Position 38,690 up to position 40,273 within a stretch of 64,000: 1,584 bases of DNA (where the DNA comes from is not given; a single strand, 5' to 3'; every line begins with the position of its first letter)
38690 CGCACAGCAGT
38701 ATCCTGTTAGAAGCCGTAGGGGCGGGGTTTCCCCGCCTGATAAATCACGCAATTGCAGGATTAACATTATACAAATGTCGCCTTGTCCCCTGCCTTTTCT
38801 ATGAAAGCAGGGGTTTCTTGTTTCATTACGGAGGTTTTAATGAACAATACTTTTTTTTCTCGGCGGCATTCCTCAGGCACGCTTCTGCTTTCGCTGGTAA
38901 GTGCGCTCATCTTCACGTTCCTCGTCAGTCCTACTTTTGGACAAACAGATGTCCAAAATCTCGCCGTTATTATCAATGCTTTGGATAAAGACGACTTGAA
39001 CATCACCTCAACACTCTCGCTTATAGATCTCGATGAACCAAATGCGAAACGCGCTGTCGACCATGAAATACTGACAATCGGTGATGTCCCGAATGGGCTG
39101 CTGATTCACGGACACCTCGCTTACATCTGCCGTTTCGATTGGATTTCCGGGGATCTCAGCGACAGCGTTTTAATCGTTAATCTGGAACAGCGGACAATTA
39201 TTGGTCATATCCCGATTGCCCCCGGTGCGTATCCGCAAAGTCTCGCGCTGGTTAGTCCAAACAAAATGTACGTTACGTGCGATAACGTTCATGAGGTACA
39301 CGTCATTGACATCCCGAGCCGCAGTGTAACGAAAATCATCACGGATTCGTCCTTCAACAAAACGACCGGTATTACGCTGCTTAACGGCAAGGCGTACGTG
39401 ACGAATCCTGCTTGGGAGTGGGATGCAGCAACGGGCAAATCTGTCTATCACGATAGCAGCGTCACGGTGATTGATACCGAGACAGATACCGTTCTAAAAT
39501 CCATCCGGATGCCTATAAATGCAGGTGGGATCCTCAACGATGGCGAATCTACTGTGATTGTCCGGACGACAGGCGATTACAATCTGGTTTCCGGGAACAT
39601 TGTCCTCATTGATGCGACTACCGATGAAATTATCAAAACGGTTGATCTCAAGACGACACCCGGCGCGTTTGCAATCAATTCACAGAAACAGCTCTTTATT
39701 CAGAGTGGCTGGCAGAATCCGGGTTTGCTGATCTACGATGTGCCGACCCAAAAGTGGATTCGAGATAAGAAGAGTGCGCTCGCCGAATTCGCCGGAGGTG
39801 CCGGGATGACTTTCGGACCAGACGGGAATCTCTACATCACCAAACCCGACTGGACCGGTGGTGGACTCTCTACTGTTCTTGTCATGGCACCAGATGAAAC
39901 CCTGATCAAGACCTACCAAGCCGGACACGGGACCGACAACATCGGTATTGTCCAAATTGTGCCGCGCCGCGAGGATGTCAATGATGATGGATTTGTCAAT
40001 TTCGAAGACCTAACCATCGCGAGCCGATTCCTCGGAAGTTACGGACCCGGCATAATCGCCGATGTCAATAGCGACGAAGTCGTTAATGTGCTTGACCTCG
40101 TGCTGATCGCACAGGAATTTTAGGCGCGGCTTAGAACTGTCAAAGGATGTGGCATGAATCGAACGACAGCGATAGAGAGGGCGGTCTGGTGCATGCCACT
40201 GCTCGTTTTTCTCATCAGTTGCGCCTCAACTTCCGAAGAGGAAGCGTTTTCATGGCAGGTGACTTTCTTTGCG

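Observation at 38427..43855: Cobalamin riboswitch controls an operon of two secreted beta-propellers and a lipoprotein/multi-TM protein; candidate novel corrinoid capture/uptake system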

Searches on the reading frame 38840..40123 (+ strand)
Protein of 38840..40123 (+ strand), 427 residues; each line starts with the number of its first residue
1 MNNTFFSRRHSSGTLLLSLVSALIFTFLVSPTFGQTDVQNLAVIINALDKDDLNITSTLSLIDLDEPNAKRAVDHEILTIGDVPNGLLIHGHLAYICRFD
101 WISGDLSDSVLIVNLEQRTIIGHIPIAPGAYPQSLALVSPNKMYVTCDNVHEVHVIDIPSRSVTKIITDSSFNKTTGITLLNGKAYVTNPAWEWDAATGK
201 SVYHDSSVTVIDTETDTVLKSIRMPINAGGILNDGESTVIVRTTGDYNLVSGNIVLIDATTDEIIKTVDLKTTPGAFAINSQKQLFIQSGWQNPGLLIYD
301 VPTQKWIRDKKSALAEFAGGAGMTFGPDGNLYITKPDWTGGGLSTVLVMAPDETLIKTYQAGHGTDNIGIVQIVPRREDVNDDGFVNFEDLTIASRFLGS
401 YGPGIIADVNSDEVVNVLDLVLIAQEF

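Call 5: search_protein_families(library=pfam, proteins=[window:38840-40123:+], max_evalue=0.1)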
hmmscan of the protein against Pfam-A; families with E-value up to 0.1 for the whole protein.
window:38840-40123:+ (427 aa): 2 families
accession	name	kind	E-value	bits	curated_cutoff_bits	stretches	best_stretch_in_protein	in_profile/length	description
PF00404.24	Dockerin_1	-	1.7e-05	25.3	22.9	1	378-425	2-54/57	Dockerin type I domain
PF16819.11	DUF5074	-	0.00012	21.7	27.2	1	178-334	48-198/353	Domain of unknown function (DUF5074)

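Call 6: search_protein_families(library=ncbifam, proteins=[window:38840-40123:+], max_evalue=0.1)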
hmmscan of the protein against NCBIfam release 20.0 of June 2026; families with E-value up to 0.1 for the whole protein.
window:38840-40123:+ (427 aa): 7 families
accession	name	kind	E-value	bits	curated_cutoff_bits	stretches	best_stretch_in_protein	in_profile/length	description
TIGR03866.1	PQQ_ABC_repeats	subfamily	5e-10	38.9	287.3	2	204-335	19-142/310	PQQ-dependent catabolism-associated beta-propeller protein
NF052280.1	7_blade_YncE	equivalog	5.9e-08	31.9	400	2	205-286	237-314/338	7-bladed beta-propeller protein YncE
NF052340.1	hydrazine_beta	equivalog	0.0003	20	560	1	107-266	54-202/372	hydrazine synthase subunit beta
TIGR02276.1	beta_rpt_yvtn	repeat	0.013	15.5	27.85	1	204-222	12-30/42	beta-propeller repeat protein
NF052460.1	L-NosZ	equivalog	0.039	12.5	700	0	110-275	67-217/480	clade III lactonase-type nitrous-oxide reductase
TIGR00400.1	mgtE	equivalog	0.042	12.6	232.75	1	13-62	306-355/450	magnesium transporter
TIGR03907.1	QH_beta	equivalog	0.065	12.4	223.2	0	205-228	10-33/338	quinohemoprotein amine dehydrogenase subunit beta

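Call 7: search_solved_structures(query=window:38840-40123:+, max_evalue=1, show_alignments=2)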
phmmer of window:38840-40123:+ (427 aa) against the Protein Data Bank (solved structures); distinct sequences matched with E-value up to 1: 16.
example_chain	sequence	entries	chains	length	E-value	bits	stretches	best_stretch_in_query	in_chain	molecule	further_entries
8ptf_A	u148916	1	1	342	1e-05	27.9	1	80-282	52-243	YncE family protein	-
8ptd_A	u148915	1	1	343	1e-05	27.9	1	80-282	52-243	YncE family protein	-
8blw_B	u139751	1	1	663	1.1e-05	27.8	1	80-310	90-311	YncE family protein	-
2y3n_B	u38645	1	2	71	0.0019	20.4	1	374-427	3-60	CELLULOSOMAL FAMILY-48 PROCESSIVE GLYCOSIDE HYDROLASE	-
5mfb_A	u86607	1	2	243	0.0019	20.4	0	250-321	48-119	YIII(Dq)4CqI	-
4d4e_A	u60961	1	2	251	0.0023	20.1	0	250-321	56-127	ARMADILLO REPEAT PROTEIN ARM00016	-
4fl4_A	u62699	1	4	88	0.0029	19.8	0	378-398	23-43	Glycoside hydrolase family 9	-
4d49_A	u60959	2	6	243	0.082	15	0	250-321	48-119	ARMADILLO REPEAT PROTEIN ARM00027 | YIII(Dq.V1)4CPAF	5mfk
3vgz_A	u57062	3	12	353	0.15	14.2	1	206-287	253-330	Uncharacterized protein YncE | PQQ-dependent catabolism-associated beta-propeller protein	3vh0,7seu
6kge_D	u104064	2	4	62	0.22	13.6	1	379-423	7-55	And cellulose-binding endoglucanase family 9 CelL ortholog dockerin domain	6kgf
6kg9_A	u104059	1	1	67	0.42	12.7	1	379-423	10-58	And cellulose-binding endoglucanase family 9 CelL ortholog dockerin domain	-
2mte_A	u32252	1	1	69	0.51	12.4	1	379-423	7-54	Cellulose 1,4-beta-cellobiosidase (reducing end) CelS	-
1daq_A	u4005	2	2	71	0.53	12.4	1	379-423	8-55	ENDOGLUCANASE SS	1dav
4cj0_A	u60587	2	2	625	0.59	12.2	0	376-398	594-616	ENDOGLUCANASE D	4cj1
1clc_A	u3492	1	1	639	0.61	12.1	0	378-398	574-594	ENDOGLUCANASE CELD; EC: 3.2.1.4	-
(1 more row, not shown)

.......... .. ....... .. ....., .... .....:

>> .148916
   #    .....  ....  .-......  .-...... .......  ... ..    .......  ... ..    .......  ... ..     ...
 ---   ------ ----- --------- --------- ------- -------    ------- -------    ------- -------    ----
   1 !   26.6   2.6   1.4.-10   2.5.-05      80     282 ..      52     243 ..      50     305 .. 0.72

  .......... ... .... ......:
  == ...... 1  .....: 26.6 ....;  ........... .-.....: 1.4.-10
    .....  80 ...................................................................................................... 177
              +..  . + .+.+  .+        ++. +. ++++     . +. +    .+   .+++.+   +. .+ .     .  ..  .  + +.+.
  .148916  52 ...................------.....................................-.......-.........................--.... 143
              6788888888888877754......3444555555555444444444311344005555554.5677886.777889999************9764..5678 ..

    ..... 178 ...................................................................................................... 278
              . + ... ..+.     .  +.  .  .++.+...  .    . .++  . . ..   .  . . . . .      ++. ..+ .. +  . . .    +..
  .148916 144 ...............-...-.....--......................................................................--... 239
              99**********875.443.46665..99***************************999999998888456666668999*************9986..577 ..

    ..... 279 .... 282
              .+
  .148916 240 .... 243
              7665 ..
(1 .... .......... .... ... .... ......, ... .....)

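Call 45: find_homologous_proteins(query=window:38840-40123:+)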
Query window:38840-40123:+ (427 aa): 400 proteins with E <= 0.001 among 8000 candidates; the best 120 are listed.
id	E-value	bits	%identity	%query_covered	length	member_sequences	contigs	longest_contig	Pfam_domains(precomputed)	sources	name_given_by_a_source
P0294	3.1e-254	861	91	100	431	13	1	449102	PF00404.25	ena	-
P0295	2.2e-252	855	90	100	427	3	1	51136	PF00404.25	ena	-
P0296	1.7e-232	790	83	100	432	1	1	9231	PF00404.25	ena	-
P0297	3.2e-231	786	87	93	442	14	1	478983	-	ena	-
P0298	6.7e-230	781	82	100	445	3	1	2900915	PF00404.25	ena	-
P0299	5.2e-229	778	82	100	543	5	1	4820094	PF00404.25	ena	-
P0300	8.9e-228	774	84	98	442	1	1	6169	PF00404.25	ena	-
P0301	7.4e-224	761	79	100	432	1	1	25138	PF00404.25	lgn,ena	-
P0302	1.3e-222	757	79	100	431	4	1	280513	PF00404.25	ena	-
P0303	1.4e-221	754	78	100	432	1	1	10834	PF00404.25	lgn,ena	-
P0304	1.5e-214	731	75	100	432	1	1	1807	PF00404.25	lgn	-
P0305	2.5e-214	730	75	100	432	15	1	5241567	PF00404.25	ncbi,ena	-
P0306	3.7e-214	729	76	100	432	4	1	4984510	PF00404.25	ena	-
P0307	1.2e-213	728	79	96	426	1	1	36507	PF00404.25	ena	-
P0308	1.4e-213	727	77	100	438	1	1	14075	PF00404.25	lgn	-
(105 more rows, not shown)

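Call 48: search_solved_structures(query=A3, max_evalue=0.1, show_alignments=4)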
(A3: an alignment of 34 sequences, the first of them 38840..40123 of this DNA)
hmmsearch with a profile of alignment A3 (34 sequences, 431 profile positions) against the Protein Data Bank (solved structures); distinct sequences matched with E-value up to 0.1: 26.
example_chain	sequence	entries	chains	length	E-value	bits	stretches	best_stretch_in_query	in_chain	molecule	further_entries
8ptd_A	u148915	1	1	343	1.5e-11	47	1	84-339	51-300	YncE family protein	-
8ptf_A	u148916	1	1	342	1.7e-11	46.8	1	84-339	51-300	YncE family protein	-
8blw_B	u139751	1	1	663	2.2e-11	46.4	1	84-340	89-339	YncE family protein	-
1l0q_A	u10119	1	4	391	1.6e-10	43.6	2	103-196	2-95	Surface layer protein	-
3bws_A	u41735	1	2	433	4.6e-06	28.9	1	93-222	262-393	protein Lp49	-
2y3n_B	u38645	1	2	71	8.5e-06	28.1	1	378-431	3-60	CELLULOSOMAL FAMILY-48 PROCESSIVE GLYCOSIDE HYDROLASE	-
5c2v_B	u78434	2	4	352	1.3e-05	27.4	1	107-201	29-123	HYDRAZINE SYNTHASE BETA SUBUNIT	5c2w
8bai_A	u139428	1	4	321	9.7e-05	24.6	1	83-275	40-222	Surface layer protein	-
8baz_A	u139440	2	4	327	0.00011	24.4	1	83-275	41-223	Surface layer protein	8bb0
3dsm_A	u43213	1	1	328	0.00011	24.4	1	83-275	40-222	uncharacterized protein BACUNI_02894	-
8bmy_A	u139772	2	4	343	0.00012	24.3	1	83-275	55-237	Putative surface layer protein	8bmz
8okv_B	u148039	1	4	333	0.00012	24.3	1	81-275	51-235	Putative surface layer protein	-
8bmx_D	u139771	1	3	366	0.00013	24.2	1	83-275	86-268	YncE family protein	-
8bn0_A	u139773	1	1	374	0.00014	24.1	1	83-275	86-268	Putative surface layer protein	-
8p97_B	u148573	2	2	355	0.00015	24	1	81-275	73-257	Putative surface layer protein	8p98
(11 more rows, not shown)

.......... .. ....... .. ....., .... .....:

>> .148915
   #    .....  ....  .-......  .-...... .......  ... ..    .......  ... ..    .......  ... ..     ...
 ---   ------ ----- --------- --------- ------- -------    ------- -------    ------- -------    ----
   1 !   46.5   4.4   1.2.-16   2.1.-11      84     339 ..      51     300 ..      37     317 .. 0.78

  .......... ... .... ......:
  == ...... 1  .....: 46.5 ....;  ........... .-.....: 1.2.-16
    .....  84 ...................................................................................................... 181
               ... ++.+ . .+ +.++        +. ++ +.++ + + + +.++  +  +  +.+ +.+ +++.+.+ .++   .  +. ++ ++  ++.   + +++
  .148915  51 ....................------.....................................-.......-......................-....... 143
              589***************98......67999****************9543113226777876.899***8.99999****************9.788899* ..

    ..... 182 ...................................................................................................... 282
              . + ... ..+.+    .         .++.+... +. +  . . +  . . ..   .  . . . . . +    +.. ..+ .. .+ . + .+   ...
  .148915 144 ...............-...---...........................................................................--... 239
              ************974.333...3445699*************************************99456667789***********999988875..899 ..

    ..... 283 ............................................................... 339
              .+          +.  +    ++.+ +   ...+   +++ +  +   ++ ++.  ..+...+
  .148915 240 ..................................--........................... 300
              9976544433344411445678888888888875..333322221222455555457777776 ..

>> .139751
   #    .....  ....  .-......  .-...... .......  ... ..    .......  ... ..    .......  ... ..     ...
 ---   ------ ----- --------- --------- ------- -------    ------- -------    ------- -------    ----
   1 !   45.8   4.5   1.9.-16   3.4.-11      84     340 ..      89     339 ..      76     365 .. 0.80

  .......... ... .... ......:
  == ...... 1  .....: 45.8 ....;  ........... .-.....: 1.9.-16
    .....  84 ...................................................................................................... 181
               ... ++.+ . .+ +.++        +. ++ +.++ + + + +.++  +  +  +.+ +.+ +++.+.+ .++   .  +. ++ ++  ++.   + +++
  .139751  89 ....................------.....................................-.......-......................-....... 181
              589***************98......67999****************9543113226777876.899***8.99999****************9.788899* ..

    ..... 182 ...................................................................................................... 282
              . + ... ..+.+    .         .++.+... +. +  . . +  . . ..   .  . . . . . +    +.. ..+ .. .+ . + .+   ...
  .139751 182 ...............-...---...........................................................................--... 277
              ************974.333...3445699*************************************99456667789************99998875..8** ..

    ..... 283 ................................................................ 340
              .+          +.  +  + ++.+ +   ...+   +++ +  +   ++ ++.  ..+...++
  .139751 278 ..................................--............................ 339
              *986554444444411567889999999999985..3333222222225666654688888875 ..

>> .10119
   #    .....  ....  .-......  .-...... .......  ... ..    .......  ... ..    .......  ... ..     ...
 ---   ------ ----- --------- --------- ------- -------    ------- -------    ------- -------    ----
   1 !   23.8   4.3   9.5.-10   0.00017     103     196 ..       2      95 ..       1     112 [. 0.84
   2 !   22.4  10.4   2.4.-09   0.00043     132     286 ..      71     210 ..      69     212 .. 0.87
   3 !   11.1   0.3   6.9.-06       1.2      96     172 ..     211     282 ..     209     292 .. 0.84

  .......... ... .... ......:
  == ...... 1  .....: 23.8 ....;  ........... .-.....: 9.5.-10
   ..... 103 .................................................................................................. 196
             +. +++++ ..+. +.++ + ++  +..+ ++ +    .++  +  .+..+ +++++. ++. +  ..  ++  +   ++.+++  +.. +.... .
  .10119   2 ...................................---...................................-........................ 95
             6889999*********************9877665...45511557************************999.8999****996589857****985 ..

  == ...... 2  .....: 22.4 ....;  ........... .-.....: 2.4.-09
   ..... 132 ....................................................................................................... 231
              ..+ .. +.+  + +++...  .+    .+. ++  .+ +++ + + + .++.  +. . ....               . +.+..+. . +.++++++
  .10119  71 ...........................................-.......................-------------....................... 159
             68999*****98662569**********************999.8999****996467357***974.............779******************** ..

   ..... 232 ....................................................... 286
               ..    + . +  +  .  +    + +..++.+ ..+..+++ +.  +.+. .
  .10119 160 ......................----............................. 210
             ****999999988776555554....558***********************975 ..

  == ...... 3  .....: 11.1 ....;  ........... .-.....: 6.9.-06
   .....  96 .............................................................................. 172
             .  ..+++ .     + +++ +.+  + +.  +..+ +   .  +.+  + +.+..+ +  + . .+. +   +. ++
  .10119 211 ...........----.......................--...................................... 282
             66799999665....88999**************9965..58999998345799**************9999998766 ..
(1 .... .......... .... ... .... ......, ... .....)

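Call 53: search_protein_families(library=pfam, alignment_id=A3, max_evalue=0.01)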
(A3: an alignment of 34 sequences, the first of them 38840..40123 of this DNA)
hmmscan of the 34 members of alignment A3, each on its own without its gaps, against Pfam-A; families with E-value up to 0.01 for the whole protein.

A. member 1, window:38840-40123:+ (427 aa): 2 families
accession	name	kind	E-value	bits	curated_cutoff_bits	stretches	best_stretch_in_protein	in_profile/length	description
PF00404.24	Dockerin_1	-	1.7e-05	25.3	22.9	1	378-425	2-54/57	Dockerin type I domain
PF16819.11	DUF5074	-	0.00012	21.7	27.2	1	178-334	48-198/353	Domain of unknown function (DUF5074)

B. families by the number of members that match (of 34 scanned): 5 families
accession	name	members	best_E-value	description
PF16819.11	DUF5074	34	3.1e-07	Domain of unknown function (DUF5074)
PF00404.24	Dockerin_1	33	4.8e-10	Dockerin type I domain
PF01436.27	NHL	5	6.5e-05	NHL repeat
PF21783.3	YNCE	2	3.5e-05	YNCE-like beta-propeller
PF00036.39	EF-hand_1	1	0.0025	EF hand domain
